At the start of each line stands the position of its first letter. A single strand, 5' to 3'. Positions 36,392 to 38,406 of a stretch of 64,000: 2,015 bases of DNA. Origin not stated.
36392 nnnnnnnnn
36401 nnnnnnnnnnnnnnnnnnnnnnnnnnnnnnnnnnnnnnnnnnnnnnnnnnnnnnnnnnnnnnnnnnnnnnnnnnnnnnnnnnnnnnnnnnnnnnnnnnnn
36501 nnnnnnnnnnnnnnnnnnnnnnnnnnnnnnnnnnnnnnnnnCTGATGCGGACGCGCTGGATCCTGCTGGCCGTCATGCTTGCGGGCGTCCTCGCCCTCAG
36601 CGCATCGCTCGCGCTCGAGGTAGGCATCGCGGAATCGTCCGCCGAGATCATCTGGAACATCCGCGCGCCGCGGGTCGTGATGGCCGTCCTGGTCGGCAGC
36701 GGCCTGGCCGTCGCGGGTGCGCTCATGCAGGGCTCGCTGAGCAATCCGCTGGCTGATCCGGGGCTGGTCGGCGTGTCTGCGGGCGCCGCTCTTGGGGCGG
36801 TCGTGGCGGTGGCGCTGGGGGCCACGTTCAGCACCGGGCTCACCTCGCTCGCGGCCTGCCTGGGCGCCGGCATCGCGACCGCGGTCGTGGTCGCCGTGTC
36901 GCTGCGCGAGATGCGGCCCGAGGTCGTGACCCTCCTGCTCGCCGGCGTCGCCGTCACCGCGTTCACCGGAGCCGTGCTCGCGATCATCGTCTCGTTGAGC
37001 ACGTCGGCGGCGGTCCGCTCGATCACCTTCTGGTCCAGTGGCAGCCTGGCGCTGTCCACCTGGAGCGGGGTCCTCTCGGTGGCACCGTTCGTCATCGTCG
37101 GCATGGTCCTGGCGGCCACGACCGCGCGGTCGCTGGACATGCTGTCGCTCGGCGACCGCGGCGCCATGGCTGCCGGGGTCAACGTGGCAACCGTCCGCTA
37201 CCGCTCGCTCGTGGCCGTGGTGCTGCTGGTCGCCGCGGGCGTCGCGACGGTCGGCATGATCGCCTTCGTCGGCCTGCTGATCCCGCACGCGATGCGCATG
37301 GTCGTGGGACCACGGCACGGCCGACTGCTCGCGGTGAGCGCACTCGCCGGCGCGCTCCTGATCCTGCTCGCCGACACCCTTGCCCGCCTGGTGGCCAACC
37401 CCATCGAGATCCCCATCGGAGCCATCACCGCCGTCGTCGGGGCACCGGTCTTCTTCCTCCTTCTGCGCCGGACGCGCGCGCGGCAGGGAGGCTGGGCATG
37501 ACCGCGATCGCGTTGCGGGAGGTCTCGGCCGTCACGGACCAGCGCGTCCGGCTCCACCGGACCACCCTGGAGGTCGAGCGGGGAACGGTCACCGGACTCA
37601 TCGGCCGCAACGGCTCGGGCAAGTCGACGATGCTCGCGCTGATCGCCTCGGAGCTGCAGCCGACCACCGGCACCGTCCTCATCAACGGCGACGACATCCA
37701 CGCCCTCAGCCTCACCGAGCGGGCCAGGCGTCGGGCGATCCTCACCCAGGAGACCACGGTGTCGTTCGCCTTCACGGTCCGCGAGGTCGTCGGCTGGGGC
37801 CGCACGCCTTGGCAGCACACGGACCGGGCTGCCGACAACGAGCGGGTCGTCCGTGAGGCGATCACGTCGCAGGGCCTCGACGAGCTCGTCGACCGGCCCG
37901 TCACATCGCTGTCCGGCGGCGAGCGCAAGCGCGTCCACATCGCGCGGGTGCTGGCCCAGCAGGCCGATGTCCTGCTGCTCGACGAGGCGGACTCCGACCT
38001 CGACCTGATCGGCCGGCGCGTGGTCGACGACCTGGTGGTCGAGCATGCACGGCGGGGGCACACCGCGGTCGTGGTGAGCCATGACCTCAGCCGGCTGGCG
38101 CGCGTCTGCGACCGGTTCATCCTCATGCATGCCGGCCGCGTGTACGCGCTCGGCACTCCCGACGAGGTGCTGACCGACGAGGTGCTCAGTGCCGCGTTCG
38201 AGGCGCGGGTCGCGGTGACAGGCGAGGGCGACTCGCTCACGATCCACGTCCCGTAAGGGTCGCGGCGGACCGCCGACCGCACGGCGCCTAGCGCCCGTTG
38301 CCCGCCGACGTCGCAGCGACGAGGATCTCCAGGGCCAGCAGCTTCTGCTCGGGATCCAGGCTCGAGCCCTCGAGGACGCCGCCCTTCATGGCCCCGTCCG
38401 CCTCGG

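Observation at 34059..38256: Two secreted disulfide-rich Ig-like proteins divergently paired with hmuTUV: candidate non-HtaA, non-NEAT heme or metallophore capture proteins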

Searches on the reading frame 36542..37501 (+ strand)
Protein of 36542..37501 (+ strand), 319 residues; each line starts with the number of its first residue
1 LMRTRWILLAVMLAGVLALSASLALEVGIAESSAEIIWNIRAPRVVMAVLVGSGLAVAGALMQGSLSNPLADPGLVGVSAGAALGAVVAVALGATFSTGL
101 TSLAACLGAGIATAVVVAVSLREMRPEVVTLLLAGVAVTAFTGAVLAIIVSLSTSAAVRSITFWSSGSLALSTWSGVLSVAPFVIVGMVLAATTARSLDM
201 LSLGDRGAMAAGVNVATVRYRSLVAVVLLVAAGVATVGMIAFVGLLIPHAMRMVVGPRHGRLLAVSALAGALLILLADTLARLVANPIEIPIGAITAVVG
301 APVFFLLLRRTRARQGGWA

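Call 4: search_protein_families(library=pfam, proteins=[window:36542-37501:+], max_evalue=1)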
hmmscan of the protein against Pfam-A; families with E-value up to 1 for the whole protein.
window:36542-37501:+ (319 aa): 1 family
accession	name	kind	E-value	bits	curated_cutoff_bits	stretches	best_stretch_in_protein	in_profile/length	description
PF01032.23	FecCD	-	5.5e-82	275.7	26.5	1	10-310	8-311/311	FecCD transport family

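Call 5: search_protein_families(library=ncbifam, proteins=[window:36542-37501:+], max_evalue=1)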
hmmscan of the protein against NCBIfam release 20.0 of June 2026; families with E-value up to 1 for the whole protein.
window:36542-37501:+ (319 aa): 16 families
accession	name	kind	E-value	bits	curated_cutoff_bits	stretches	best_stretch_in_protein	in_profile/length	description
NF007081.0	PRK09535.1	equivalog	9.4e-68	229.2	461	1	17-312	71-362/366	vitamin B12 ABC transporter permease BtuC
TIGR03869.1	F420-0_ABCperm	hypoth_equivalog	2.5e-65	220.9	437.35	1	29-313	41-323/325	putative F420-0 ABC transporter permease subunit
NF003001.0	PRK03784.1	equivalog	1.3e-61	208.5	334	1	8-312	26-329/332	vitamin B12 ABC transporter permease BtuC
NF007871.0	PRK10577.2-2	equivalog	1.6e-60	205.4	899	1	27-311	393-676/679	Fe(3+)-hydroxamate ABC transporter permease FhuB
NF008407.0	PRK11228.1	equivalog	3.4e-59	200.4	396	1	16-311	32-329/330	iron-dicitrate ABC transporter permease FecC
NF007867.0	PRK10577.1-3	subfamily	5.7e-57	193.5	849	1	27-315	422-709/710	Fe(3+)-hydroxamate ABC transporter permease FhuB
NF007866.0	PRK10577.1-2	equivalog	7.8e-55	186.4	554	1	14-312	362-664/666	Fe(3+)-hydroxamate ABC transporter permease FhuB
NF007299.0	PRK09777.1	equivalog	1.1e-54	185.8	406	1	14-312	23-318/318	Fe(3+) dicitrate ABC transporter permease subunit FecD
NF007872.0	PRK10577.2-3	equivalog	6.1e-54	183.5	727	1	9-312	25-332/676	Fe(3+)-hydroxamate ABC transporter permease FhuB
NF007760.0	PRK10441.1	equivalog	3.6e-45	154.6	428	1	22-313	38-331/335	Fe(3+)-siderophore ABC transporter permease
NF007873.0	PRK10577.2-4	equivalog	3.5e-41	141.7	1012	1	35-308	369-640/646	Fe(3+)-hydroxamate ABC transporter permease FhuB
NF007868.0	PRK10577.1-5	equivalog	4.9e-41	141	943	1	42-313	63-333/666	Fe(3+)-hydroxamate ABC transporter permease FhuB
NF007870.0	PRK10577.2-1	equivalog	6.7e-40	137.4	1355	1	34-311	397-673/678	Fe(3+)-hydroxamate ABC transporter permease FhuB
NF007759.0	PRK10440.1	equivalog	8.6e-37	127.1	422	1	26-311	43-327/330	iron-enterobactin ABC transporter permease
NF007865.0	PRK10577.1-1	equivalog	2.2e-35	122.3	1107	2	37-196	54-210/660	Fe(3+)-hydroxamate ABC transporter permease FhuB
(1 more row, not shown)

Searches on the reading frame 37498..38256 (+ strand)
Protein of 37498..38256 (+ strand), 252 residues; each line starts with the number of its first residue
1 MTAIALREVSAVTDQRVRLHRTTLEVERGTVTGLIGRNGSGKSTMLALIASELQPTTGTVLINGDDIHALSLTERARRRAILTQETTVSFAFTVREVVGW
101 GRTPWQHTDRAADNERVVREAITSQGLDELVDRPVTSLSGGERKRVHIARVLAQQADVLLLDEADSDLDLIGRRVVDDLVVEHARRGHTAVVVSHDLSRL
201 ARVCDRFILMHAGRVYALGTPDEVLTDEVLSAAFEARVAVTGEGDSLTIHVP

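Call 4: search_protein_families(library=pfam, proteins=[window:37498-38256:+], max_evalue=1)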
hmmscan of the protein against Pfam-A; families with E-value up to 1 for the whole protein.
window:37498-38256:+ (252 aa): 23 families
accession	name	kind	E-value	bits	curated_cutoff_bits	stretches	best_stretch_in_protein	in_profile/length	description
PF00005.33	ABC_tran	-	2e-32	113.1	25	1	19-164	1-135/137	ABC transporter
PF02463.25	SMC_N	-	2.8e-08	33.9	40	1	30-200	25-202/220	RecF/RecN/SMC N terminal domain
PF13304.12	AAA_21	-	1.2e-05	26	27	1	31-49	1-19/304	AAA domain, putative AbiEii toxin, Type IV TA system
PF25199.1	nSTAND_NTPase5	-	9.1e-05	22.7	34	1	15-76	27-90/145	Novel STAND NTPase 5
PF13555.12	AAA_29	-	0.00018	21.6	27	1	20-49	13-43/61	P-loop containing region of AAA domain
PF06414.18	Zeta_toxin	-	0.0013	18.7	22.3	1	34-70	21-57/199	Zeta toxin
PF13245.12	AAA_19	-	0.0018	18.9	25.1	1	30-106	12-79/134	AAA domain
PF13191.12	AAA_16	-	0.0019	19.1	32.6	1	26-180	19-156/167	AAA ATPase domain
PF13401.12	AAA_22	-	0.002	18.8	27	1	31-168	7-96/130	AAA domain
PF13604.12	AAA_30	-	0.0031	17.7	27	1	28-164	17-97/191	AAA domain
PF00004.35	AAA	-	0.0078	17.1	21.2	1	34-68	3-35/131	ATPase family associated with various cellular activities (AAA)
PF13173.12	AAA_14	-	0.01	16.3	27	1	31-76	4-49/129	AAA domain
PF09818.15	ABC_ATPase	-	0.015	14.7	23.2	0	139-186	159-206/283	P-loop domain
PF13671.12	AAA_33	-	0.021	15.6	27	1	34-84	4-50/143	AAA domain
PF13476.12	AAA_23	-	0.024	15.7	27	1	23-50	14-40/201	AAA domain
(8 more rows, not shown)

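Call 5: search_protein_families(library=ncbifam, proteins=[window:37498-38256:+], max_evalue=1)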
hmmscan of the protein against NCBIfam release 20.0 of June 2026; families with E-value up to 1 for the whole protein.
window:37498-38256:+ (252 aa): 205 families (the best 25 are shown)
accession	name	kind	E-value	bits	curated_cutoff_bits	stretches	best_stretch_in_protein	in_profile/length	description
NF010068.0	PRK13548.1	equivalog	1.2e-65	221.2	261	1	3-243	5-249/261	heme ABC transporter ATP-binding protein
NF007082.0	PRK09536.1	equivalog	6.5e-61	206.6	537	1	13-243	13-245/402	corrinoid ABC transporter ATPase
TIGR03873.1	F420-0_ABC_ATP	hypoth_equivalog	9.2e-56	188.9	372.4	1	6-240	4-240/256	putative F420-0 ABC transporter ATP-binding protein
NF008409.0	PRK11231.1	equivalog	8.2e-53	179.4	375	1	15-243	14-244/255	Fe(3+) dicitrate ABC transporter ATP-binding protein FecE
NF007863.0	PRK10575.1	equivalog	6.7e-47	160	433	1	2-234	10-245/265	Fe3+-hydroxamate ABC transporter ATP-binding protein FhuC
NF052485.1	sider_ATP_EitC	equivalog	3.6e-44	151.1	485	1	7-240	6-238/251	siderophore ABC transporter ATP-binding protein EitC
NF002981.0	PRK03695.1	equivalog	7e-43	146.8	281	1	15-239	12-239/253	vitamin B12 ABC transporter ATP-binding protein BtuD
TIGR04521.1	ECF_ATPase_2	equivalog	1.1e-39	136.3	330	1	16-229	18-237/279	energy-coupling factor transporter ATPase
NF010067.0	PRK13547.1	equivalog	9.1e-38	130.1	374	1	11-246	9-264/272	heme ABC transporter ATP-binding protein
TIGR01186.1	proV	subfamily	1.8e-37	129.4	326.6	1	18-227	8-220/363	betaine/proline/choline family ABC transporter ATP-binding protein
NF007606.0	PRK10253.1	equivalog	2.4e-37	128.8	497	1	22-240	26-247/266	iron-enterobactin ABC transporter ATP-binding protein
NF053840.1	MnTportMntADein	equivalog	4.6e-37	127.9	400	1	9-236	7-231/240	manganese ABC transporter ATP-binding protein MntA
NF040873.1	AztA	equivalog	2e-35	122.1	220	1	16-203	5-185/191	zinc ABC transporter ATP-binding protein AztA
TIGR01188.1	drrA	subfamily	2.3e-34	119.1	312.45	1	20-224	10-211/302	daunorubicin resistance ABC transporter, ATP-binding protein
NF045513.1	HepA_fam_ABC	equivalog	2.3e-34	118.8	725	1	3-226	373-597/610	heterocyst formation ABC transporter subunit HepA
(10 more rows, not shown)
